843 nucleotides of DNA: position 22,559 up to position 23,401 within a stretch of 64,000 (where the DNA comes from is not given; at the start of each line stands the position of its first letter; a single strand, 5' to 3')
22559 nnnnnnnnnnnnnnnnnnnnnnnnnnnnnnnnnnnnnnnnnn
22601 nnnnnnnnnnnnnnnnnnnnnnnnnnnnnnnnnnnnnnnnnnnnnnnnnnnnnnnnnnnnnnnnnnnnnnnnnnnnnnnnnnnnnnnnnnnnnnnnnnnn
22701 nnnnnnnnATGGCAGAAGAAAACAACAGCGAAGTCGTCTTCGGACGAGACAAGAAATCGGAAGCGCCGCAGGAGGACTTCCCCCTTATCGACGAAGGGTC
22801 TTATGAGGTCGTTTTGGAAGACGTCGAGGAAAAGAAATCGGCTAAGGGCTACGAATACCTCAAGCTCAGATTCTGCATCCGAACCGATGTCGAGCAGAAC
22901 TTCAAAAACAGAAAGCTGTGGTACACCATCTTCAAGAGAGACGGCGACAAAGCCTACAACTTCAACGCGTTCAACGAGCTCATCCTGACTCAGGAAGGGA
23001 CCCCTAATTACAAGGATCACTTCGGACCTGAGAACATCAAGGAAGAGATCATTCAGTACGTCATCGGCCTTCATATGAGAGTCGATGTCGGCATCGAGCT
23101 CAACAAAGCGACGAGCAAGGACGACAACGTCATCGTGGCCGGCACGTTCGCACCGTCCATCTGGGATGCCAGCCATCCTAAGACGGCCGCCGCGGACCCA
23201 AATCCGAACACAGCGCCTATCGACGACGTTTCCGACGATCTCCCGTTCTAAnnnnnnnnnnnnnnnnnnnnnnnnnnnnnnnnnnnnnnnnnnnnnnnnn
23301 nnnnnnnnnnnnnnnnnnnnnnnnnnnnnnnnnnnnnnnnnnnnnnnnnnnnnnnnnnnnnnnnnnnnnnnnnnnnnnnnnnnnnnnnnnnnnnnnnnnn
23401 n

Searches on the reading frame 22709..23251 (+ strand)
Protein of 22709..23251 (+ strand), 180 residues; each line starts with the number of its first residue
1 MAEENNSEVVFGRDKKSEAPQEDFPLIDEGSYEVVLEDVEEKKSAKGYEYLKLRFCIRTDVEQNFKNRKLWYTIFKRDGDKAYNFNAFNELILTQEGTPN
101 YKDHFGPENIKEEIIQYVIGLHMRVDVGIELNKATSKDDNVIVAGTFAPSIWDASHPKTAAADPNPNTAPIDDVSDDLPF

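Call 19: search_protein_families(library=phrogs, proteins=[window:22709-23251:+], max_evalue=0.00001)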
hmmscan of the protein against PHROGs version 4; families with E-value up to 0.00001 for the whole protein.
window:22709-23251:+ (180 aa): 3 families
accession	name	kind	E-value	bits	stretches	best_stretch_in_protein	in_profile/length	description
phrog_378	-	DNA, RNA and nucleotide metabolism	8.3e-21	75.9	1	17-180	9-163/163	single strand DNA binding protein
phrog_2300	-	unknown function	7.9e-08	33.5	1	11-74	33-95/347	-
phrog_7778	-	DNA, RNA and nucleotide metabolism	7.1e-06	26.9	1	14-92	25-101/162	single strand DNA binding protein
